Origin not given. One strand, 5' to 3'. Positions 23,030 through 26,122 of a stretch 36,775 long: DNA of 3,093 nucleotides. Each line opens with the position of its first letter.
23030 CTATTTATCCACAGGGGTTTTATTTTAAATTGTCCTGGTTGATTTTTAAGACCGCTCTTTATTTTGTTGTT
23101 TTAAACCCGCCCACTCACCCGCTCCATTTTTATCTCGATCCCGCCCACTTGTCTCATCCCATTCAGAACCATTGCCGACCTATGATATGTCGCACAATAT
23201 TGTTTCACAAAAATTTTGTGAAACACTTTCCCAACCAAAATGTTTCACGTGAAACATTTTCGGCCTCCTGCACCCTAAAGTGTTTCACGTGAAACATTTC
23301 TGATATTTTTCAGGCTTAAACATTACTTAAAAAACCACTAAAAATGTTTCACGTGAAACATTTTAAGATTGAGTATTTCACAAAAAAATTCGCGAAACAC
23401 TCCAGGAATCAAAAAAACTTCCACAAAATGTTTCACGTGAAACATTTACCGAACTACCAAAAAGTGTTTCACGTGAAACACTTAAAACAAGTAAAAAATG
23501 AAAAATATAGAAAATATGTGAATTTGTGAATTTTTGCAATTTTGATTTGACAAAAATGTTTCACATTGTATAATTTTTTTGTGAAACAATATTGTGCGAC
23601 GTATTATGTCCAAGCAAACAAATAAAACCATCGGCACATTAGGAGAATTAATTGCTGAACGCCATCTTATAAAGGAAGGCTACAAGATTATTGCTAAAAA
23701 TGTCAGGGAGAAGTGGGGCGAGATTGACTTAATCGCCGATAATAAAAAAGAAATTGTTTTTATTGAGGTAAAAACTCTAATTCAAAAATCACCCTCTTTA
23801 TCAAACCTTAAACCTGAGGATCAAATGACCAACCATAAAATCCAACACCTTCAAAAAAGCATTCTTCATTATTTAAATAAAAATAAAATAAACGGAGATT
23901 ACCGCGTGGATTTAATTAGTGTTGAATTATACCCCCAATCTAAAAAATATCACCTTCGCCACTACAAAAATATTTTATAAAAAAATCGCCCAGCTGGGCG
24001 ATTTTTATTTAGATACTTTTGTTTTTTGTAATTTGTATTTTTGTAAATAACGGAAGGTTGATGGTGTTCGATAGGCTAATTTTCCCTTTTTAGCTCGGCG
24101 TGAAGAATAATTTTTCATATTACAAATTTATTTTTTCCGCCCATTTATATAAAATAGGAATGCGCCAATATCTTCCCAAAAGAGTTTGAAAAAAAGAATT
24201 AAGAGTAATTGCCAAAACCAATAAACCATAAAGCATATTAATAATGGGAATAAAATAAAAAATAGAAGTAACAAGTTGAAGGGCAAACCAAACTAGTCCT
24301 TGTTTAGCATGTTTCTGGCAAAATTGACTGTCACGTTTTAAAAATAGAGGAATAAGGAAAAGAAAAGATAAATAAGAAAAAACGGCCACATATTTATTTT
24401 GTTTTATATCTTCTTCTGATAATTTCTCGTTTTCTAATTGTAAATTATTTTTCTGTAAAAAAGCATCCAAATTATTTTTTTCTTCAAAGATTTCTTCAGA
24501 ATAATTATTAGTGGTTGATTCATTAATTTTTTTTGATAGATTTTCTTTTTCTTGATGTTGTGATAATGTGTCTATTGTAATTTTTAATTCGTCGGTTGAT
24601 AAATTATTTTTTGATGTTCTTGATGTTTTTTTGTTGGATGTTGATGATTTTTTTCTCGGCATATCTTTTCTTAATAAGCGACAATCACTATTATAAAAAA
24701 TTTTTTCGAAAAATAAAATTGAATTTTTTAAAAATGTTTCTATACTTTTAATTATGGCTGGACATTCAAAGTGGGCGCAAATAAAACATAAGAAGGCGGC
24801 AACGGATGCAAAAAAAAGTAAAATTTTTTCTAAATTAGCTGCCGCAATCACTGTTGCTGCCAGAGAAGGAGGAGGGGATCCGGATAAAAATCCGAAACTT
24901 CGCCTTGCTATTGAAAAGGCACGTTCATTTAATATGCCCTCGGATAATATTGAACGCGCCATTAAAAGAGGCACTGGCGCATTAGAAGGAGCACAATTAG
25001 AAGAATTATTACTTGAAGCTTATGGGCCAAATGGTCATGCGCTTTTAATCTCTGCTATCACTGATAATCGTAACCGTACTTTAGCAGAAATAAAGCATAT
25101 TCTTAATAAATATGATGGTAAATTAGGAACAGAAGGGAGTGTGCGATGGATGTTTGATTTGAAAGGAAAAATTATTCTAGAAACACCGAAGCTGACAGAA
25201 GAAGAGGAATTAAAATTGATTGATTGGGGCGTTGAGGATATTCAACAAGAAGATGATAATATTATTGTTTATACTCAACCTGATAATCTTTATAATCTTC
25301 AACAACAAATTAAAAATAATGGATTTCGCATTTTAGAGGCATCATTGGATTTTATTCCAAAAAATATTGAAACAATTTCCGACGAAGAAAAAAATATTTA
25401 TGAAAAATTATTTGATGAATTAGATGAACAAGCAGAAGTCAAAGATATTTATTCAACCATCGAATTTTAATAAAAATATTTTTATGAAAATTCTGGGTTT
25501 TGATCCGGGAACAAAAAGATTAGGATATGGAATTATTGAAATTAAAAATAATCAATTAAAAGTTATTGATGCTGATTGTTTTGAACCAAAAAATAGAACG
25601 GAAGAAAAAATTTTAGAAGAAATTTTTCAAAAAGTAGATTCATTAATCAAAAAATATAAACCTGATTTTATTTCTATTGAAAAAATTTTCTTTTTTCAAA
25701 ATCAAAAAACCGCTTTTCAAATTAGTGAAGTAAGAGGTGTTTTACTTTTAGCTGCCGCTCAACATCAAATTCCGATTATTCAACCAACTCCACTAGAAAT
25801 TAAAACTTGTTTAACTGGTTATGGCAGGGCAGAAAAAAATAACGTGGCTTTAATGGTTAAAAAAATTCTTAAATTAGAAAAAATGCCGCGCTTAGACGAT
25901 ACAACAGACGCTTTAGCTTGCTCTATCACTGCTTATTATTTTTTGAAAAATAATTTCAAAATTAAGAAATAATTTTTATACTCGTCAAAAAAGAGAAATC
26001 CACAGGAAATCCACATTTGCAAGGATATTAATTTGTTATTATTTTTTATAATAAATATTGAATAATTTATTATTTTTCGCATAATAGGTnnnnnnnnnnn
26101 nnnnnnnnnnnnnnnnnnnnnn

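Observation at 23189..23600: Dense intergenic array of five perfect parS palindromes, bracketed by a 20-nt inverted repeat and wired into the yraN promoter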

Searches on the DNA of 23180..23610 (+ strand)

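Call 38: search_dna_similar(query=window:23180-23610:+, collection=plasmids, mode=distant, max_rows=15, max_evalue=0.001)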
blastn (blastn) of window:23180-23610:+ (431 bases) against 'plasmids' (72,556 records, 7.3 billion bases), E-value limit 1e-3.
Records with a match: 2; places in all: 3; records where one place covers at least 80% of the query: 0.
Best place of each record, by identity: 90-95% 1; 60-80% 1.
By first word of the organism name: Clostridium 1; Listeria 1.
By predicted mobility (MOB-suite, as given by PLSDB): non-mobilizable 2.
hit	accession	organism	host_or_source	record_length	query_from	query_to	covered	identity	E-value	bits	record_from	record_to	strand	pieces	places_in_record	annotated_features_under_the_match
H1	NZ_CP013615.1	Clostridium perfringens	canine,Pure culture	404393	58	304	29%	78.9%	8e-4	104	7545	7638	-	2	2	none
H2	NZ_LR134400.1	Listeria monocytogenes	Homo sapiens,Vein blood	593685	158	190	8%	93.9%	8e-4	52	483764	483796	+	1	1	none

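Call 39: search_dna_similar(query=window:23180-23610:+, collection=phages, mode=distant, max_rows=15, max_evalue=0.001)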
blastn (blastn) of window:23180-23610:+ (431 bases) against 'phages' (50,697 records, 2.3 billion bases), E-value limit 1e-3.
Records with a match: 12; places in all: 12; records where one place covers at least 80% of the query: 0.
Best place of each record, by identity: >=99% 2; 90-95% 2; 80-90% 4; 60-80% 4.
By first word of the organism name: Listeria 5; Bacteriophage 3; Bacillus 2; bajarodino 1; bajarodmic 1.
By host as written in the record: Listeria monocytogenes 5; - 3; Bacillus cohnii 2; Peromyscus fraterculus 2.
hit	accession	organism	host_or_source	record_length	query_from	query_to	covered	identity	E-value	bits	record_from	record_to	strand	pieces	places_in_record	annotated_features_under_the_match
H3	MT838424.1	Bacteriophage sp.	human fecal samples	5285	58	308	29%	79.5%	2e-6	113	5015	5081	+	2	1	record has no annotation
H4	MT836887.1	Bacteriophage sp.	human fecal samples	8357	150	301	24%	83.5%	2e-4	105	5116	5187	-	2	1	record has no annotation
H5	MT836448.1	Bacteriophage sp.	human fecal samples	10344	233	314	19%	76.4%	2e-5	56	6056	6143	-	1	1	record has no annotation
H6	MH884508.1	Bacillus phage vB_BcoS-136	Bacillus cohnii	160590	246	307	14%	79.7%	2e-4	53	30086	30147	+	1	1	none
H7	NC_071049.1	Bacillus phage vB_BcoS-136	Bacillus cohnii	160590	246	307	14%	79.7%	2e-4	53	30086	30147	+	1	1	none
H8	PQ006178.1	bajarodino virus 3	Peromyscus fraterculus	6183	245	301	13%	83.1%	2e-4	53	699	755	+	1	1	none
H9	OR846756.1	Listeria phage LM 4-11-1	Listeria monocytogenes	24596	152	190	9%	89.7%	8e-4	51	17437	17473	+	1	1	record has no annotation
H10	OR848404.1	Listeria phage LM 4-14-1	Listeria monocytogenes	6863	152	190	9%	89.7%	8e-4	51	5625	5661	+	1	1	record has no annotation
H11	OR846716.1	Listeria phage LM 4-11-1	Listeria monocytogenes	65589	158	190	8%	93.9%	2e-4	52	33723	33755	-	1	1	record has no annotation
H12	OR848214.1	Listeria phage LM 4-14-1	Listeria monocytogenes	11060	158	190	8%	93.9%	2e-4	52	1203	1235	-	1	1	record has no annotation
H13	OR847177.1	Listeria phage LM 4-11-1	Listeria monocytogenes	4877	161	187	6%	100.0%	8e-4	50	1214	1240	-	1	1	record has no annotation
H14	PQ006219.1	bajarodmic virus 124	Peromyscus fraterculus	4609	159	185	6%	100.0%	8e-4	50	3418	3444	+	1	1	replication initiator protein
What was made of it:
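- On Plasmid-type iterated centromere: There are no related plasmid or phage arrays (calls 38, 39).
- Closest known: Plasmid iterated centromeres. Different: No similarity to plasmid or phage records beyond single parS-length matches (calls 38, 39).
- Tried and rejected: Only isolated parS-length BLAST hits turned up (calls 38, 39).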

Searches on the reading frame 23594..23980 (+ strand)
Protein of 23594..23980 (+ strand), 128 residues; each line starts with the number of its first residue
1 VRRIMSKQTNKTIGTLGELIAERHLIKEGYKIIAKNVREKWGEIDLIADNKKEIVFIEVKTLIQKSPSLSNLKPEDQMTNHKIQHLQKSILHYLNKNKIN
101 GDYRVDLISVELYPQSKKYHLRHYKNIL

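Call 7: search_protein_families(library=pfam, proteins=[window:23594-23980:+])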
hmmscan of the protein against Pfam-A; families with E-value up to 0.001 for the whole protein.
window:23594-23980:+ (128 aa): 3 families
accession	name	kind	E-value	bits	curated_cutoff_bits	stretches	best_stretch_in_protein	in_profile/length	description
PF02021.23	UPF0102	-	1.2e-19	70.8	23.6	1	17-110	1-80/80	Uncharacterised protein family UPF0102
PF01939.22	NucS_C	-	0.00014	22.3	24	1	16-62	5-53/124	Endonuclease NucS C-terminal domain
PF08378.17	NERD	-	0.00096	20.1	22.1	0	14-63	2-61/111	Nuclease-related domain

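Call 63: search_protein_families(library=ncbifam, max_evalue=0.01, proteins=[window:23606-23980:+])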
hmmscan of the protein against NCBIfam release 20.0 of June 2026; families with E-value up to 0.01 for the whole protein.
window:23606-23980:+ (124 aa): 24 families
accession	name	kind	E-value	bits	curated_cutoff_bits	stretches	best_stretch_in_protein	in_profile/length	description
NF009154.0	PRK12497.3-3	equivalog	9.4e-23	80.6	109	1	3-123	6-122/123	YraN family protein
NF011270.0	PRK14677.1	equivalog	2.5e-19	69.6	124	1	16-106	10-94/108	hypothetical protein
NF009152.0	PRK12497.2-4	equivalog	3.6e-19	68.9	111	1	5-107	6-102/114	YraN family protein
NF009150.0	PRK12497.1-3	equivalog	9.5e-18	64.4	81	1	4-108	3-105/118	YraN family protein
NF011268.0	PRK14675.1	equivalog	7.2e-17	61.5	180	1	3-111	6-111/127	hypothetical protein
NF011271.0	PRK14678.1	equivalog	7.1e-16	58.3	172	1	5-108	4-102/120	hypothetical protein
NF011273.0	PRK14680.1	equivalog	7e-15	55.2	199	1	5-123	4-117/134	hypothetical protein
TIGR00252.1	TIGR00252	hypoth_equivalog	3.1e-14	53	69.05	1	6-107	6-106/123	YraN family protein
NF011280.0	PRK14688.1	equivalog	7.8e-14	51.8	230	1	6-115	5-111/121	hypothetical protein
NF011274.0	PRK14681.1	equivalog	7e-13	48.7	207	1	5-111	41-147/158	hypothetical protein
NF009151.0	PRK12497.1-5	equivalog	2.4e-12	47.2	124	1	3-117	10-118/126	YraN family protein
NF009153.0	PRK12497.3-1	equivalog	7.3e-12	45.5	171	1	3-120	6-121/125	YraN family protein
NF011277.0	PRK14684.1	equivalog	9.2e-12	45.1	199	1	7-96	6-91/120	hypothetical protein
NF011276.0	PRK14683.1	equivalog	1.6e-09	38.3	150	1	3-92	9-93/122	hypothetical protein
NF011275.0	PRK14682.1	equivalog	4.4e-09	36.7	203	1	8-106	5-102/117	hypothetical protein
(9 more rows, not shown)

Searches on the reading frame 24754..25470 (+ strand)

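Call 7: search_protein_families(library=pfam, proteins=[window:24754-25470:+])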
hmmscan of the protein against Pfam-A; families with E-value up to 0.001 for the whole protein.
window:24754-25470:+ (238 aa): 2 families
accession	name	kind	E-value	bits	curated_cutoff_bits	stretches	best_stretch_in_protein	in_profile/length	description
PF01709.26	Transcrip_reg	-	2.9e-42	144.5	27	1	82-235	1-159/160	TACO1/YebC second and third domain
PF20772.2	TACO1_YebC_N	-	2.6e-34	118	36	1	5-75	1-72/73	TACO1/YebC protein N-terminal domain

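Call 63: search_protein_families(library=ncbifam, max_evalue=0.01, proteins=[window:24754-25470:+])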
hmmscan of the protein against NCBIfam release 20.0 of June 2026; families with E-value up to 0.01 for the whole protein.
window:24754-25470:+ (238 aa): 3 families
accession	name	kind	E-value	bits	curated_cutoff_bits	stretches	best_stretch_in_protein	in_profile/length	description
NF001030.0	PRK00110.1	equivalog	4e-85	285.3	243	1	1-237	1-235/245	YebC/PmpR family DNA-binding transcriptional regulator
TIGR01033.1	TIGR01033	subfamily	7.3e-81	271.4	208.75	1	1-236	1-237/238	YebC/PmpR family DNA-binding transcriptional regulator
NF009044.0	PRK12378.1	subfamily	1.7e-73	247.2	196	1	6-237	4-237/239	YebC/PmpR family DNA-binding transcriptional regulator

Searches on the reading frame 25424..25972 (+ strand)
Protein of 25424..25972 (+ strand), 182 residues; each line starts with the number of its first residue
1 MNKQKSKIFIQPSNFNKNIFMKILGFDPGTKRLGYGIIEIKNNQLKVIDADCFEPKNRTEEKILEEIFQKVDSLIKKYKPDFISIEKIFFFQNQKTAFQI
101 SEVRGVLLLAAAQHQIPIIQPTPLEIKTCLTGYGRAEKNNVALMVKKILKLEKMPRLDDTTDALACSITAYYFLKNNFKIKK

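Call 7: search_protein_families(library=pfam, proteins=[window:25424-25972:+])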
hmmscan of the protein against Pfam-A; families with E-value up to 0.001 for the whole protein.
window:25424-25972:+ (182 aa): 2 families
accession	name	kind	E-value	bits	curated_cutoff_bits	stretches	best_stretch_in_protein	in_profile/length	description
PF02075.23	RuvC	-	1.3e-41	142.3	22.2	1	23-169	1-147/148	Crossover junction endodeoxyribonuclease RuvC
PF04848.19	Pox_A22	-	4e-07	30.7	22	1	23-168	3-137/143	Poxvirus A22 protein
